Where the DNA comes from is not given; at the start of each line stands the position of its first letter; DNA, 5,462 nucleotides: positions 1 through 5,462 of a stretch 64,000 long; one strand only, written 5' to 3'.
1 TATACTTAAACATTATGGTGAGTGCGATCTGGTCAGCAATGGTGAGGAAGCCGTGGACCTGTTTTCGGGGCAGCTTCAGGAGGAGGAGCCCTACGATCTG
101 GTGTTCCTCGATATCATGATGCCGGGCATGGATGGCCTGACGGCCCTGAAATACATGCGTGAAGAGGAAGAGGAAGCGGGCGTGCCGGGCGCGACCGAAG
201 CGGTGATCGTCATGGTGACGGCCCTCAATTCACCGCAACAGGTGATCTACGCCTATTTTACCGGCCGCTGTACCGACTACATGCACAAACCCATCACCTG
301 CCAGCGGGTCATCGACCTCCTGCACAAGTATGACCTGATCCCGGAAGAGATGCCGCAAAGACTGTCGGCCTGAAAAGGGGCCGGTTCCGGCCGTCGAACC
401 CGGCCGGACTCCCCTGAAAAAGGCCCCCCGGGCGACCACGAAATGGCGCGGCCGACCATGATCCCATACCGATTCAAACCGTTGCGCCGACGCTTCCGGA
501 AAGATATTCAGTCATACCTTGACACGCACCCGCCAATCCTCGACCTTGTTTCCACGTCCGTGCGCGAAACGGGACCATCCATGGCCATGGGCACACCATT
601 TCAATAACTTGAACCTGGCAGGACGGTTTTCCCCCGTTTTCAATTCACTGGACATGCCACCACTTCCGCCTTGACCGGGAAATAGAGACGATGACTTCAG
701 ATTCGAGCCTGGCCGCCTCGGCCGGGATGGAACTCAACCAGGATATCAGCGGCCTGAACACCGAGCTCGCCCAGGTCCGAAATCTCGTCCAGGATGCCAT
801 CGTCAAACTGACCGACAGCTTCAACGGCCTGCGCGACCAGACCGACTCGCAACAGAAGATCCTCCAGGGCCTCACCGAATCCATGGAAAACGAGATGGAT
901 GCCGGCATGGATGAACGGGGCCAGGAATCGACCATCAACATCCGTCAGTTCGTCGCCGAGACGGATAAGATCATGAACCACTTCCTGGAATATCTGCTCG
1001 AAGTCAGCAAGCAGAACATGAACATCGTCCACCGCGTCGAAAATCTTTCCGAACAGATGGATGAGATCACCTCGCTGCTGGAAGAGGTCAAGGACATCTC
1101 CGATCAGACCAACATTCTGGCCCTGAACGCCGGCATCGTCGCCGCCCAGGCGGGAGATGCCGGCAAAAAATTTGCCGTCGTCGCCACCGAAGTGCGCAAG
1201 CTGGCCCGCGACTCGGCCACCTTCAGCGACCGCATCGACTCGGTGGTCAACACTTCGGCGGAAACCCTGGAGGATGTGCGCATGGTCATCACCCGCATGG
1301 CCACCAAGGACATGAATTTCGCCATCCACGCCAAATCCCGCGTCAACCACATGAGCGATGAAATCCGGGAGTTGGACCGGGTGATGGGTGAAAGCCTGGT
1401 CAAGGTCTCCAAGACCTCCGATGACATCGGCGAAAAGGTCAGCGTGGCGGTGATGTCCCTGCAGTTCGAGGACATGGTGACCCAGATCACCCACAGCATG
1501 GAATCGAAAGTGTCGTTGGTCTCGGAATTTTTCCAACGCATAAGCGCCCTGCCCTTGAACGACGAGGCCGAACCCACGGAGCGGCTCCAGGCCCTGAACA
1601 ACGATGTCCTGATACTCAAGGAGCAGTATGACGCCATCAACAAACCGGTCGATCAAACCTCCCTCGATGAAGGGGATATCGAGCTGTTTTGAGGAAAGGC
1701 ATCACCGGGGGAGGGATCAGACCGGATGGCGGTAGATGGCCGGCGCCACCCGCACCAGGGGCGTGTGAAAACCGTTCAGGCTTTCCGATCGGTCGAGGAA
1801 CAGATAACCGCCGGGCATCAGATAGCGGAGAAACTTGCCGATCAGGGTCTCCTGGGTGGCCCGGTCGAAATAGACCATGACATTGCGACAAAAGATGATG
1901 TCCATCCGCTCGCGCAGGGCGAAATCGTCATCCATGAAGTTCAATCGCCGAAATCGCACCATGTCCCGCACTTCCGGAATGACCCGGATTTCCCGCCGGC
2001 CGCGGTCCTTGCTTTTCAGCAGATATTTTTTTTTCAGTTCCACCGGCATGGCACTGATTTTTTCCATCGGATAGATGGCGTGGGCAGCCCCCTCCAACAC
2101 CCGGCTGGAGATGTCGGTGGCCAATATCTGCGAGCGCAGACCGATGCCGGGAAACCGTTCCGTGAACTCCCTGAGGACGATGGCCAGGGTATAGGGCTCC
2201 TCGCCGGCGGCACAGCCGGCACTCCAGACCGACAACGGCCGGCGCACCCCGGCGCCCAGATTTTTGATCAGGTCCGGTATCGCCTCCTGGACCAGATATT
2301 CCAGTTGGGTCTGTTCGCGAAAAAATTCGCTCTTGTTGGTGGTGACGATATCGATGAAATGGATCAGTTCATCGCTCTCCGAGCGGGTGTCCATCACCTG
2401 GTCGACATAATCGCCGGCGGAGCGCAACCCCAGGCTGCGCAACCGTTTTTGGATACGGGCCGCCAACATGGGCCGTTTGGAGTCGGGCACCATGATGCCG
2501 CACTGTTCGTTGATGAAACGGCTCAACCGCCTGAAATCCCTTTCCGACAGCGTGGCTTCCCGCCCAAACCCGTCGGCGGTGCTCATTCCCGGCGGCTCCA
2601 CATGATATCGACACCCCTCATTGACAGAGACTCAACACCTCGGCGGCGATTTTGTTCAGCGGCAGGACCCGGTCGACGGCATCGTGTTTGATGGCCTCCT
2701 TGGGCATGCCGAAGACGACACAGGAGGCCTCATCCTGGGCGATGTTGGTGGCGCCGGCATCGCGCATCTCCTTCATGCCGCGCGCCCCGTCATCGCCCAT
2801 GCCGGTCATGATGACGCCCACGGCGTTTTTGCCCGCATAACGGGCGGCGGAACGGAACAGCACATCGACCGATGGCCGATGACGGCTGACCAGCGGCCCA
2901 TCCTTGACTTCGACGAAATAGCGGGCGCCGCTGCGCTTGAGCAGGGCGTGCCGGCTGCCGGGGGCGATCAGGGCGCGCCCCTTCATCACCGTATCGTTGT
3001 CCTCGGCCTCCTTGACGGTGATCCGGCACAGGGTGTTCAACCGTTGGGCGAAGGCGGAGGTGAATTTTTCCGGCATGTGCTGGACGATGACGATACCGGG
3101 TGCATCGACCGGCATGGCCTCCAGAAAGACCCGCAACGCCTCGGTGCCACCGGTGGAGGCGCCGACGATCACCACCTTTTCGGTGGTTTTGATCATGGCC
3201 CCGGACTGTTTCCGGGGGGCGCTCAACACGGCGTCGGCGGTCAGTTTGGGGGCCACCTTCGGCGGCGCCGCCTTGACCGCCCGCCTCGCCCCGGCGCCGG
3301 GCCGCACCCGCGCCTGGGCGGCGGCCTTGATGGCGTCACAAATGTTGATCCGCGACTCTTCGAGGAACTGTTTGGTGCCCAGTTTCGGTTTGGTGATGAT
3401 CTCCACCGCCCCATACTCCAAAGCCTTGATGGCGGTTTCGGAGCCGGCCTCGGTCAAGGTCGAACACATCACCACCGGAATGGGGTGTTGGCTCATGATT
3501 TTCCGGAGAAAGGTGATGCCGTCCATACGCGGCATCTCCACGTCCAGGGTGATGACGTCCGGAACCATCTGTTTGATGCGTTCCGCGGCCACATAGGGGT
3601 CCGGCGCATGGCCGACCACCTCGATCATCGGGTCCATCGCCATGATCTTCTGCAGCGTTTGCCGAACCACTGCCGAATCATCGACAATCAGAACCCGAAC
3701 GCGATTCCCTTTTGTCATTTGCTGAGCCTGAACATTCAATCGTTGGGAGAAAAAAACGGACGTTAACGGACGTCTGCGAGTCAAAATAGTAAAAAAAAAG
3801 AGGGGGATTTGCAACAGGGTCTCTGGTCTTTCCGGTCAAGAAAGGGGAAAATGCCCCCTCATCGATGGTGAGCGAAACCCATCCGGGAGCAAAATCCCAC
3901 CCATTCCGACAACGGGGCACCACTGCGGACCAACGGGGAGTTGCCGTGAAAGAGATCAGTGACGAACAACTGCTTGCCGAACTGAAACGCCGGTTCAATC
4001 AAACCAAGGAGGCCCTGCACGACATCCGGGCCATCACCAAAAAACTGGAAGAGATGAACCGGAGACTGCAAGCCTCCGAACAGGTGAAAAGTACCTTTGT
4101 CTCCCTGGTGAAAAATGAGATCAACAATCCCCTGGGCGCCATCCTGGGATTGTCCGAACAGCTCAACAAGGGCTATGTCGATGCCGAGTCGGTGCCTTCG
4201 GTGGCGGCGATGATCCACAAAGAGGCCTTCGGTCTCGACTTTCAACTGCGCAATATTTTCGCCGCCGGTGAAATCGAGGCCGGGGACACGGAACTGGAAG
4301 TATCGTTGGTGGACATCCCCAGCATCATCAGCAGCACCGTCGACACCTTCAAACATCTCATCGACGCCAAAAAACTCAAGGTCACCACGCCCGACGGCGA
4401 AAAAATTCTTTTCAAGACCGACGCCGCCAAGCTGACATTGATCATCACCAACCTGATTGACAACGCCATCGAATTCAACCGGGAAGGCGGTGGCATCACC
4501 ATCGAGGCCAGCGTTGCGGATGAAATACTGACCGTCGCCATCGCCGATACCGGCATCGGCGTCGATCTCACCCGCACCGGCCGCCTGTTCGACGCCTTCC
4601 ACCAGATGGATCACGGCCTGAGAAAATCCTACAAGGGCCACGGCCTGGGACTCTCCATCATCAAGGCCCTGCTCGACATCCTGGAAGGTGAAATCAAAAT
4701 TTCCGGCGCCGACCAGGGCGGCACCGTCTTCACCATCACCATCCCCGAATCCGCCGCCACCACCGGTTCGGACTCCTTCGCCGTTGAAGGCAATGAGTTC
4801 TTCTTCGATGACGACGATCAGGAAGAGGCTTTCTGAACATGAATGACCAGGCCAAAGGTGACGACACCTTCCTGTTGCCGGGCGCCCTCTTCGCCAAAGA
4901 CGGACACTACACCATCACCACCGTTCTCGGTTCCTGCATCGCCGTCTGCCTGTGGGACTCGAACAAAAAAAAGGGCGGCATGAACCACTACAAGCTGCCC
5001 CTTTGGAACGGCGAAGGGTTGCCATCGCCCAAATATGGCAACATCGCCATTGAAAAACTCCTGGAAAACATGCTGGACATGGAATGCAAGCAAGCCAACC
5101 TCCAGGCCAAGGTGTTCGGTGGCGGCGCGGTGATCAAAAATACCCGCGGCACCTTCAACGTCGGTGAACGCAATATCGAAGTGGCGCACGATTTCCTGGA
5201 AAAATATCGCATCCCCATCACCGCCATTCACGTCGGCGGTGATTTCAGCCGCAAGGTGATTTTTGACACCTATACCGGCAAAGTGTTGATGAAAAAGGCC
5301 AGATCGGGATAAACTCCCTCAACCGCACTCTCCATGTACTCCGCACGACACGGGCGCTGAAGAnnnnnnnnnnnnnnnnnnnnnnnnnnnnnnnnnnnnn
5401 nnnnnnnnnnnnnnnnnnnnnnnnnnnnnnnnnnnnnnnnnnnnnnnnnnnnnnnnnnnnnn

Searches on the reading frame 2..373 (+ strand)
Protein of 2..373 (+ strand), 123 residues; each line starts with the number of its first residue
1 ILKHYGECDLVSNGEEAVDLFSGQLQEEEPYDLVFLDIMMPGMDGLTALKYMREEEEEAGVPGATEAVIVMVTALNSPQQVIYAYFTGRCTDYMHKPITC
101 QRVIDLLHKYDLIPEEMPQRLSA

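Call 83: search_protein_families(library=pfam, proteins=[window:2-373:+], max_evalue=0.05)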
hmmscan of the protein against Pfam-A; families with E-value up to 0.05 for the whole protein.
window:2-373:+ (123 aa): 1 family
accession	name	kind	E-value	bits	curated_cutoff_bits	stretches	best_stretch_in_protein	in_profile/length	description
PF00072.30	Response_reg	-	1.1e-13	51.7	30.2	1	4-106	22-109/111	Response regulator receiver domain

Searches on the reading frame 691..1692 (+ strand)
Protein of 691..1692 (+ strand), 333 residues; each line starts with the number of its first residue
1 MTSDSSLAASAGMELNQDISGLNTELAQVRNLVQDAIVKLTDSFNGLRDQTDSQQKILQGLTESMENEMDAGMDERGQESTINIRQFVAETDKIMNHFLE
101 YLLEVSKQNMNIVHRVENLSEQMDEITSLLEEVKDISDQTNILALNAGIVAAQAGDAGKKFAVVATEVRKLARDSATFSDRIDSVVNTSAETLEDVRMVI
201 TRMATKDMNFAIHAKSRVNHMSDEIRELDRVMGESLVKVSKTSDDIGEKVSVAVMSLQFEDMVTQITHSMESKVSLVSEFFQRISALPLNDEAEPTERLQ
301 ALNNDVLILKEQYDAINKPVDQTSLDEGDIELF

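Call 20: search_protein_families(library=pfam, proteins=[window:691-1692:+], max_evalue=0.001)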
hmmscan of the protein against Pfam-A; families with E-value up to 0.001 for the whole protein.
window:691-1692:+ (333 aa): 1 family
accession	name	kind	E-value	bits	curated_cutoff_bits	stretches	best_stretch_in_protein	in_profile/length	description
PF00015.26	MCPsignal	-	2.6e-24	86.4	34.6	1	107-248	16-163/172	Methyl-accepting chemotaxis protein (MCP) signalling domain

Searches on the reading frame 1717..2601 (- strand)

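Call 20: search_protein_families(library=pfam, proteins=[window:1717-2601:-], max_evalue=0.001)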
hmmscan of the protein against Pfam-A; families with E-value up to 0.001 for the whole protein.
window:1717-2601:- (294 aa): 3 families
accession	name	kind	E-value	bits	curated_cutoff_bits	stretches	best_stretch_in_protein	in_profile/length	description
PF01739.24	CheR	-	9.5e-53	179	27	1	89-279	1-183/195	CheR methyltransferase, SAM binding domain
PF03705.20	CheR_N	-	4.5e-13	49.1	27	1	22-70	2-50/53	CheR methyltransferase, all-alpha domain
PF08242.18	Methyltransf_12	-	0.00033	21.8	30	0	200-267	64-98/98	Methyltransferase domain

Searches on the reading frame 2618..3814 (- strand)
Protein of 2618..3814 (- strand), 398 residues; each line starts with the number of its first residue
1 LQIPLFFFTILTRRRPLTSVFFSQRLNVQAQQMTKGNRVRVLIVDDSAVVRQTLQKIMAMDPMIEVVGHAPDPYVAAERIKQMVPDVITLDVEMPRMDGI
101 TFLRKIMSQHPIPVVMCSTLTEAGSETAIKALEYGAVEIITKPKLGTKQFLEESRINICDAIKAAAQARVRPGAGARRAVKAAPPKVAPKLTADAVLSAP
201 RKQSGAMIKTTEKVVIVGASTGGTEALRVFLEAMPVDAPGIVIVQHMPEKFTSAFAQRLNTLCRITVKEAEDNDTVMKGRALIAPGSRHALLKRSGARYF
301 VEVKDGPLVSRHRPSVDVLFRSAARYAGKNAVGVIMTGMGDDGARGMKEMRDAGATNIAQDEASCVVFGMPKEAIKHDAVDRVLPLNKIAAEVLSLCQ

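Call 20: search_protein_families(library=pfam, proteins=[window:2618-3814:-], max_evalue=0.001)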
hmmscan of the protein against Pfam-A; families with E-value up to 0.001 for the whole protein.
window:2618-3814:- (398 aa): 2 families
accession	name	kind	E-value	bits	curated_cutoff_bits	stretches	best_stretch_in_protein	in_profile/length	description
PF01339.22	CheB_methylest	-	1e-67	227.7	24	1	215-392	1-173/174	CheB methylesterase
PF00072.30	Response_reg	-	1.8e-22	80.1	30.2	1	41-143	1-100/111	Response regulator receiver domain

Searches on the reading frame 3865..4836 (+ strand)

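Call 20: search_protein_families(library=pfam, proteins=[window:3865-4836:+], max_evalue=0.001)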
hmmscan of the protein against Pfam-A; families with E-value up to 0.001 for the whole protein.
window:3865-4836:+ (323 aa): 4 families
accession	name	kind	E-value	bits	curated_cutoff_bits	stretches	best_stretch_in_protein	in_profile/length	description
PF02518.31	HATPase_c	-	4.8e-23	82.1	26.4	1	186-295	2-109/111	Histidine kinase-, DNA gyrase B-, and HSP90-like ATPase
PF13581.12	HATPase_c_2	-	3.2e-06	27.6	27.4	1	183-291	25-125/127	Histidine kinase-like ATPase domain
PF14501.12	HATPase_c_5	-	5.9e-06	26.6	22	1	189-293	5-101/102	GHKL domain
PF00512.31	HisKA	-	0.00034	21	26.9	0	75-132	2-58/66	His Kinase A (phospho-acceptor) domain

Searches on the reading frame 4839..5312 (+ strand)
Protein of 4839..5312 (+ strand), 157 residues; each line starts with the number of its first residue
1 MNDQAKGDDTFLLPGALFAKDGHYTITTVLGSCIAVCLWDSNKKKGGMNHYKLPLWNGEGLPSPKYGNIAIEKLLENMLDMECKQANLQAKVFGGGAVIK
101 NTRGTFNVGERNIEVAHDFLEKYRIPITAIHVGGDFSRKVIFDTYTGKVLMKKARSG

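Call 20: search_protein_families(library=pfam, proteins=[window:4839-5312:+], max_evalue=0.001)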
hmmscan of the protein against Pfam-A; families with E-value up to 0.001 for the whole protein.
window:4839-5312:+ (157 aa): 1 family
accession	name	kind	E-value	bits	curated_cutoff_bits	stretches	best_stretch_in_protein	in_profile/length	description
PF03975.18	CheD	-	3.7e-28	98.3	25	1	63-153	16-108/108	CheD chemotactic sensory transduction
